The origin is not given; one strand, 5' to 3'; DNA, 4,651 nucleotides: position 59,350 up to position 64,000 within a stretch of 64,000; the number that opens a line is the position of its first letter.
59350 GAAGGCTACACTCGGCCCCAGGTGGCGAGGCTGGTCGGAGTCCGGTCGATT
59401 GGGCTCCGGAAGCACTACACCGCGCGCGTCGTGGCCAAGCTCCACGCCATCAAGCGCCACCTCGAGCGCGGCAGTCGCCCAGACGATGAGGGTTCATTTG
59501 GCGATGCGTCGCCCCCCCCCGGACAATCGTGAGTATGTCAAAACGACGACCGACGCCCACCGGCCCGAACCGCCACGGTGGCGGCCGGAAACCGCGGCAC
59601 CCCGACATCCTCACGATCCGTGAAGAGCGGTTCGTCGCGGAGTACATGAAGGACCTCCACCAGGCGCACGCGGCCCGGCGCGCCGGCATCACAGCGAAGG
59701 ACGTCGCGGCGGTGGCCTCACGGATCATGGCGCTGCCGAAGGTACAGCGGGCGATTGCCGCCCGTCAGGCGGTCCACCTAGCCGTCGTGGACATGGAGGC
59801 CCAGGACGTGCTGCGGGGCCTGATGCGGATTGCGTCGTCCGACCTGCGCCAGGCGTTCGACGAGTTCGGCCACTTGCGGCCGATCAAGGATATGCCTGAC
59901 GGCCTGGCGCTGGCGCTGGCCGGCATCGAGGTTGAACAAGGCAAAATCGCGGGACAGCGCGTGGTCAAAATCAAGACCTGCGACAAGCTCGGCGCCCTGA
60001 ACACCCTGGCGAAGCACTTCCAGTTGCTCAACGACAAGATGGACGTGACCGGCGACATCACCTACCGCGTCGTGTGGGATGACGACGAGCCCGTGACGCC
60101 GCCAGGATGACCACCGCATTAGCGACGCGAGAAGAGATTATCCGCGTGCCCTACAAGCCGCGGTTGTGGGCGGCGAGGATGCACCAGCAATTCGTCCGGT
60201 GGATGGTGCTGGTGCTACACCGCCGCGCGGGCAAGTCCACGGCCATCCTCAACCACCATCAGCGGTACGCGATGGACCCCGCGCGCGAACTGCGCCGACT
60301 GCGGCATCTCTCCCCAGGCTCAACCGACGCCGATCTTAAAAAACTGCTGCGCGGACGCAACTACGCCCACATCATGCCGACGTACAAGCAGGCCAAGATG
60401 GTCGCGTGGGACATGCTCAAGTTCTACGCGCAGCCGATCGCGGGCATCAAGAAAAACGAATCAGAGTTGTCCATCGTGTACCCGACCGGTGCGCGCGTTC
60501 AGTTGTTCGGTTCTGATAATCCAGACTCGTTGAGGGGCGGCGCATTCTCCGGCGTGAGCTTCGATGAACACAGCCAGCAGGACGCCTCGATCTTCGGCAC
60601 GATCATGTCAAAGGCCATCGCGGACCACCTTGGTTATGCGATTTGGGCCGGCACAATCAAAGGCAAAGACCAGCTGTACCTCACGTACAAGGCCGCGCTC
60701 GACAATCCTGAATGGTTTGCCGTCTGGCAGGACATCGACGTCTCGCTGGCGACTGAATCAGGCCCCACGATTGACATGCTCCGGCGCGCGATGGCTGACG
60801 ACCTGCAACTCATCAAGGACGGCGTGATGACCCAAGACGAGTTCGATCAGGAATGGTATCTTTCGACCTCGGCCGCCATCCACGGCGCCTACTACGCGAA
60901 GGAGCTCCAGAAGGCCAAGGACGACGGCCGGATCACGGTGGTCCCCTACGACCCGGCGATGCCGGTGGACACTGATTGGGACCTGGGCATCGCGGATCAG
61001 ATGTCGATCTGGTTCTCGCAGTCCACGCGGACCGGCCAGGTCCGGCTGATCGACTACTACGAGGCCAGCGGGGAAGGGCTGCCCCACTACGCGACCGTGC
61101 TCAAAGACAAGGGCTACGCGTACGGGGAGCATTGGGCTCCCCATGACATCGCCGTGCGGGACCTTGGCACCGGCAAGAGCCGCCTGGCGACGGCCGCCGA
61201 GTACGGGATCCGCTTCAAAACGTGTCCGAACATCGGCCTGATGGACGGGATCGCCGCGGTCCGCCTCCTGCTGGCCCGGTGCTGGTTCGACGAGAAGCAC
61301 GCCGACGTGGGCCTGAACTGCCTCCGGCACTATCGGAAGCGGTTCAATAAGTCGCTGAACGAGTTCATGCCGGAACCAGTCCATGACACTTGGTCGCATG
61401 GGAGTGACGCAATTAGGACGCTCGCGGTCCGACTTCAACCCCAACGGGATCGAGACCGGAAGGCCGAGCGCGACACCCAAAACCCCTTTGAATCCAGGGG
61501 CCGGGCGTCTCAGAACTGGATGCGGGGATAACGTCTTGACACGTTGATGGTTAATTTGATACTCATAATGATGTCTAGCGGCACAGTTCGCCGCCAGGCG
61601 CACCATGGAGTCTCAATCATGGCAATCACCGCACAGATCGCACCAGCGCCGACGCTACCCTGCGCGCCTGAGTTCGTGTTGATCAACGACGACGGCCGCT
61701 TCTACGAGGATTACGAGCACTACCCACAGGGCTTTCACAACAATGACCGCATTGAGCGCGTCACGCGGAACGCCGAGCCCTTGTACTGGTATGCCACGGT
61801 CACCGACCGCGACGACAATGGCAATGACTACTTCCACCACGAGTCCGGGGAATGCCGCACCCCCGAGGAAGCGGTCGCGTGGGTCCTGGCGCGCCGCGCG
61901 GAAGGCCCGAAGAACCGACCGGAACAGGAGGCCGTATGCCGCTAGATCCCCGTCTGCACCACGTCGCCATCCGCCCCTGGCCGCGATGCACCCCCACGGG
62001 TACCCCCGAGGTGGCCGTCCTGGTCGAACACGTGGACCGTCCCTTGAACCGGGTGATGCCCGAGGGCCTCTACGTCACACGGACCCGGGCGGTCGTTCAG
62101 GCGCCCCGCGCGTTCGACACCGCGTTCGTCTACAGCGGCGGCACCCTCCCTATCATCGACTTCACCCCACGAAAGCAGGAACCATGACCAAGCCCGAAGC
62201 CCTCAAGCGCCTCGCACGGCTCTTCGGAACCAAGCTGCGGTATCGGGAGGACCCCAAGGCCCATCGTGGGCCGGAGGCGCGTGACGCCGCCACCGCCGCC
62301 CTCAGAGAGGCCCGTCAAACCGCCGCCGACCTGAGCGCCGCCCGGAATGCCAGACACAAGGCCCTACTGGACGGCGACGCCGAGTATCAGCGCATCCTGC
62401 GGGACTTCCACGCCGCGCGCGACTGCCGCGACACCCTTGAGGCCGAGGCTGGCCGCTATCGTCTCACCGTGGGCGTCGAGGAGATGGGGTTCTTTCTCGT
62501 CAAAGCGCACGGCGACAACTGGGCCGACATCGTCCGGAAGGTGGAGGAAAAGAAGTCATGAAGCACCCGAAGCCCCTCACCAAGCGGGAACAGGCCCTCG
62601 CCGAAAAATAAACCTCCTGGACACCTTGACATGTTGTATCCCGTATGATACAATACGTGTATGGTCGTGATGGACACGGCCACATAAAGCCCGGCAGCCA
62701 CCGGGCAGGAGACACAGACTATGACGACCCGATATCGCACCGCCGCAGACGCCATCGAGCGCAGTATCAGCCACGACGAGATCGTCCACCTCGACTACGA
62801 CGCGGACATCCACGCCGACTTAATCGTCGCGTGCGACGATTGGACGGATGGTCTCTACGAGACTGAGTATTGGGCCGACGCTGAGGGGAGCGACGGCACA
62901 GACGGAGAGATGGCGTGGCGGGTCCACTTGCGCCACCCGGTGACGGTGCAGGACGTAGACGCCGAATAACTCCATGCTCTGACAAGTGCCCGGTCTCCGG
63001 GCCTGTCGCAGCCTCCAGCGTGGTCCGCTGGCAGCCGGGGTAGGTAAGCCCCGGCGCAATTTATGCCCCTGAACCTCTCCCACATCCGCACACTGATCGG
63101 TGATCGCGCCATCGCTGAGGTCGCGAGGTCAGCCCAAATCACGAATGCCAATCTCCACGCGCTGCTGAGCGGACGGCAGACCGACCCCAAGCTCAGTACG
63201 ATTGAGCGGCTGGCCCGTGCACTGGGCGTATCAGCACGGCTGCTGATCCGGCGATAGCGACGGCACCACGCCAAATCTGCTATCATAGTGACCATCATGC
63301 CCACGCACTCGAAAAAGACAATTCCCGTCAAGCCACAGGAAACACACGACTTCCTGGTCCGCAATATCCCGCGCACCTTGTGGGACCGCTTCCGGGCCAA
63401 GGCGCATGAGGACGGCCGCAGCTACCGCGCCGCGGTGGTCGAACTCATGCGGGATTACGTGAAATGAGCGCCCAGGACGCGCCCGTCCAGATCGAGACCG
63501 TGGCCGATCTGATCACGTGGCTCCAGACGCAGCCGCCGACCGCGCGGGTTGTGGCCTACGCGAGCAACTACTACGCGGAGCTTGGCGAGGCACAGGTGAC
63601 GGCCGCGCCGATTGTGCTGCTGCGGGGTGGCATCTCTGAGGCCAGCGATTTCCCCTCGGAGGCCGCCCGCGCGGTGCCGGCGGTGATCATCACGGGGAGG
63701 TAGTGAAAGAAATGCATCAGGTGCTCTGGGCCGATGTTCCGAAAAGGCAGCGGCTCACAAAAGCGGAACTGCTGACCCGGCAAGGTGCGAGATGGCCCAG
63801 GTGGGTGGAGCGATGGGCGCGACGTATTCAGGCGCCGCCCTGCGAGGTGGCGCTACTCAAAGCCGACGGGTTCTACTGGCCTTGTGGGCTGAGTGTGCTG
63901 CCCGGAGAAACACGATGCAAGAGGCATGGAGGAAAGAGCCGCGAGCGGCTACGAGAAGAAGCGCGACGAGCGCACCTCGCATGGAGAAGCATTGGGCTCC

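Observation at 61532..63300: No portal after terL: instead, promoter-driven mini-operons including a very acidic protein followed by an HTH regulator (anti-defence candidate locus)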

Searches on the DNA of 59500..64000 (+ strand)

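Call 9: search_dna_similar(query=window:59500-64000:+, collection=phages, mode=distant, max_rows=20)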
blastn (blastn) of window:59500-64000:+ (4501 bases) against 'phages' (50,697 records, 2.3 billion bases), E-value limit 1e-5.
Records with a match: 22; places in all: 22; records where one place covers at least 80% of the query: 0.
Best place of each record, by identity: 60-80% 22.
By first word of the organism name: Klebsiella 5; Erwinia 4; Pseudomonas 3; Enterobacter 3; Rhodoferax 2; Cronobacter 2; Sphingopyxis 1; Hafnia 1; Vibrio 1.
By host as written in the record: Erwinia horticola 4; Rhodoferax sp. IMCC26218 2; Pseudomonas sp. 1-1-1b 2; UV-induced Cronobacter sakazakii ES15 2; Sphingopyxis sp. 1; Klebsiella pneumoniae ST101-KPC2 1; Klebsiella pneumoniae ST11-VIM1 1; Klebsiella pneumoniae ST512-KPC3 1; and 8 more.
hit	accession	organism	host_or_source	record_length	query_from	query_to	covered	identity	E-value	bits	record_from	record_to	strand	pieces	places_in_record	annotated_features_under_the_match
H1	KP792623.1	Rhodoferax phage P26218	Rhodoferax sp. IMCC26218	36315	1365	1651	6%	69.1%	7e-17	97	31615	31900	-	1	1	terminase large subunit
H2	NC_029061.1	Rhodoferax phage P26218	Rhodoferax sp. IMCC26218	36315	1365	1651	6%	69.1%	7e-17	97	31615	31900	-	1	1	terminase large subunit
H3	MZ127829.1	Sphingopyxis phage VSN-002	Sphingopyxis sp.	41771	1460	1634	4%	69.7%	2e-10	76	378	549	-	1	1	terminase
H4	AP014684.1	Pseudomonas phage PS-1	Pseudomonas sp. 1-1-1b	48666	1551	1652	2%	76.5%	7e-11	77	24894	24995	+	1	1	terminase large subunit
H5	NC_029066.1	Pseudomonas phage PS-1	Pseudomonas sp. 1-1-1b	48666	1551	1652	2%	76.5%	7e-11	77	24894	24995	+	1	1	terminase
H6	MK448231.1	Klebsiella phage ST101-KPC2phi6.1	Klebsiella pneumoniae ST101-KPC2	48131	1550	1652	2%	75.7%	8e-10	74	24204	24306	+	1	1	terminase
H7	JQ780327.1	Cronobacter phage phiES15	UV-induced Cronobacter sakazakii ES15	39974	1550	1650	2%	76.2%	2e-10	75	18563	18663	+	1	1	terminase large subunit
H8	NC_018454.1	Cronobacter phage phiES15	UV-induced Cronobacter sakazakii ES15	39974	1550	1650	2%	76.2%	2e-10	75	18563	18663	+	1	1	terminase large subunit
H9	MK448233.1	Klebsiella phage ST11-VIM1phi8.1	Klebsiella pneumoniae ST11-VIM1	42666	1550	1652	2%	74.8%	1e-8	70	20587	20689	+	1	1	terminase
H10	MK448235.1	Klebsiella phage ST512-KPC3phi13.1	Klebsiella pneumoniae ST512-KPC3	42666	1550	1652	2%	74.8%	1e-8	70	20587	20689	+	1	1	terminase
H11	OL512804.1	Hafnia phage Pocitis76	Hafnia sp.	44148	1550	1650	2%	75.2%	1e-8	71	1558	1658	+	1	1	terminase large subunit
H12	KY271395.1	Klebsiella phage 2b LV-2017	Klebsiella pneumoniae KH43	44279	1550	1652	2%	73.8%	4e-7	65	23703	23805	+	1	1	terminase large subunit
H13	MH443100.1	Erwinia phage vB_EhrS_49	Erwinia horticola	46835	1550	1652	2%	73.8%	4e-7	65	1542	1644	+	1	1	terminase large subunit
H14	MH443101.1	Erwinia phage vB_EhrS_59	Erwinia horticola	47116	1550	1652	2%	73.8%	4e-7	65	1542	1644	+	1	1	terminase large subunit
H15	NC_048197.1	Erwinia phage vB_EhrS_49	Erwinia horticola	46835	1550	1652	2%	73.8%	4e-7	65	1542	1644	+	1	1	terminase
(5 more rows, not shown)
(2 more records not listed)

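Call 95: search_rna_families(source=window, start=61400, end=64000, threshold=evalue, max_evalue=1)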
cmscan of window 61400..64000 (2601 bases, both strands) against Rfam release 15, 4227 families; matches with E-value up to 1: 1.
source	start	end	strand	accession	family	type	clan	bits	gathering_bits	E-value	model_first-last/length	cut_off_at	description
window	61792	61823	-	RF00498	EAV_LTH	Cis-reg; leader;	-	20.8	70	0.096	1-45/45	no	Equine arteritis virus leader TRS hairpin (LTH)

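Call 111: search_rna_families(sources=[L004, L006], threshold=evalue, max_evalue=0.1)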
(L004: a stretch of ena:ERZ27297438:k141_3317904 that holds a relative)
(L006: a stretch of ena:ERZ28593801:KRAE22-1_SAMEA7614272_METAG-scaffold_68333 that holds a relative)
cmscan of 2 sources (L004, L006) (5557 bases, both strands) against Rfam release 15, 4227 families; matches with E-value up to 0.1: 0.
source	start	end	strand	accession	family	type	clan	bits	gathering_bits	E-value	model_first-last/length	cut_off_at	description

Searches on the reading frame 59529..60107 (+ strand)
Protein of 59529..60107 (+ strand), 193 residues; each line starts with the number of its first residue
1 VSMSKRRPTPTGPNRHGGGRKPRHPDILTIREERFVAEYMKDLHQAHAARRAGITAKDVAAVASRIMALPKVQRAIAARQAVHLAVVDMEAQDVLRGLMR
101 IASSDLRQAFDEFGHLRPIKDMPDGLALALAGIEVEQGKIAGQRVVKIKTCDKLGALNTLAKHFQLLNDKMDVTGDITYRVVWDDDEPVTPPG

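Call 7: search_protein_families(library=pfam, max_evalue=0.1, proteins=[window:59529-60107:+])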
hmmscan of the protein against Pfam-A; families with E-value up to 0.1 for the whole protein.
window:59529-60107:+ (193 aa): 1 family
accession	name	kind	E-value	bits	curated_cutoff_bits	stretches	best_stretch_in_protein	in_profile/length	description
PF03592.21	Terminase_2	-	4.7e-24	86.1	26.1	1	28-174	1-138/141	Terminase small subunit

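Call 8: search_protein_families(library=phrogs, max_evalue=0.1, proteins=[window:59529-60107:+])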
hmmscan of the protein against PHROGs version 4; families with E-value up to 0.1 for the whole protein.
window:59529-60107:+ (193 aa): 7 families
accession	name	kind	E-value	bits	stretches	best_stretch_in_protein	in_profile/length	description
phrog_51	-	head and packaging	7.2e-23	82.7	1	25-179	86-226/261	terminase small subunit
phrog_2606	-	head and packaging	1.2e-12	48.8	2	28-114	89-175/310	terminase small subunit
phrog_641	-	head and packaging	4.3e-05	25.1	1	27-91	2-66/162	terminase small subunit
phrog_17390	-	unknown function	0.00063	20.5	1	28-82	3-57/69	-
phrog_4316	-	unknown function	0.013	16.6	1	52-76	47-73/89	-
phrog_32222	-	unknown function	0.013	16.2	1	26-118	90-180/241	-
phrog_5334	-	head and packaging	0.027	15.6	1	32-95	21-89/162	terminase small subunit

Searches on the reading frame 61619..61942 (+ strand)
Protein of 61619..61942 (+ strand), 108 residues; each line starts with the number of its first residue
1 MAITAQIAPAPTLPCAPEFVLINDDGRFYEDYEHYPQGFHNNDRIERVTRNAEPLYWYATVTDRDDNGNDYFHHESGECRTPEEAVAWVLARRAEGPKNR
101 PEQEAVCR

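Call 7: search_protein_families(library=pfam, max_evalue=0.1, proteins=[window:61619-61942:+])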
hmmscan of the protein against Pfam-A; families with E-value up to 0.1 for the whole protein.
window:61619-61942:+ (108 aa): 0 families

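Call 8: search_protein_families(library=phrogs, max_evalue=0.1, proteins=[window:61619-61942:+])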
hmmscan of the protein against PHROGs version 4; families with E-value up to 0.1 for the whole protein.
window:61619-61942:+ (108 aa): 0 families

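Call 59: search_protein_families(library=pfam, max_evalue=0.1, proteins=[window:61619-61942:+])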
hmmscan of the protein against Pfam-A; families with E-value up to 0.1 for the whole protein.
window:61619-61942:+ (108 aa): 0 families

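Call 99: search_protein_families(library=padloc, max_evalue=0.01, proteins=[window:61619-61942:+])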
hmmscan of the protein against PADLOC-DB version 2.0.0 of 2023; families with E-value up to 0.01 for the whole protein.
window:61619-61942:+ (108 aa): 0 families

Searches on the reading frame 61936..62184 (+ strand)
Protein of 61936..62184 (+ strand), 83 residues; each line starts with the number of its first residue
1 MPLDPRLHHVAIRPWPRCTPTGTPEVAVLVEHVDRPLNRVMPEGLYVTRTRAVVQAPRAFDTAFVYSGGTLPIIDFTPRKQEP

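Call 7: search_protein_families(library=pfam, max_evalue=0.1, proteins=[window:61936-62184:+])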
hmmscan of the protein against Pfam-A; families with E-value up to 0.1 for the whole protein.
window:61936-62184:+ (83 aa): 0 families

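Call 8: search_protein_families(library=phrogs, max_evalue=0.1, proteins=[window:61936-62184:+])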
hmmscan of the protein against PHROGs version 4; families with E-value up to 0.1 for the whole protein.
window:61936-62184:+ (83 aa): 0 families

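Call 99: search_protein_families(library=padloc, max_evalue=0.01, proteins=[window:61936-62184:+])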
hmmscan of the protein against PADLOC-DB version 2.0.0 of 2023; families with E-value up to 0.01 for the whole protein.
window:61936-62184:+ (83 aa): 0 families

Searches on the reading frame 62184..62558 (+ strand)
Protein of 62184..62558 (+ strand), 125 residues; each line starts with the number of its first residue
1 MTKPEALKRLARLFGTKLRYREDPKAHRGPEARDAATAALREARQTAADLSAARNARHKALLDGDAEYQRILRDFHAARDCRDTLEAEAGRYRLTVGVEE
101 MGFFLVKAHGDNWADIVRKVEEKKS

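Call 7: search_protein_families(library=pfam, max_evalue=0.1, proteins=[window:62184-62558:+])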
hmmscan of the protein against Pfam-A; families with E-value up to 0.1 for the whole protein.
window:62184-62558:+ (125 aa): 0 families

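Call 8: search_protein_families(library=phrogs, max_evalue=0.1, proteins=[window:62184-62558:+])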
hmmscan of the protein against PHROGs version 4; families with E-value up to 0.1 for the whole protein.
window:62184-62558:+ (125 aa): 1 family
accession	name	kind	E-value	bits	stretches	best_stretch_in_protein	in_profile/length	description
phrog_17878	-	unknown function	0.037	13.7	1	8-80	67-141/483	-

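Call 59: search_protein_families(library=pfam, max_evalue=0.1, proteins=[window:62184-62558:+])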
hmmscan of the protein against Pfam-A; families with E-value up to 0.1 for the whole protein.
window:62184-62558:+ (125 aa): 0 families

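Call 99: search_protein_families(library=padloc, max_evalue=0.01, proteins=[window:62184-62558:+])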
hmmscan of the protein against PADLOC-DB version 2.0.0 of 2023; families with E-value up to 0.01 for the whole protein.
window:62184-62558:+ (125 aa): 0 families
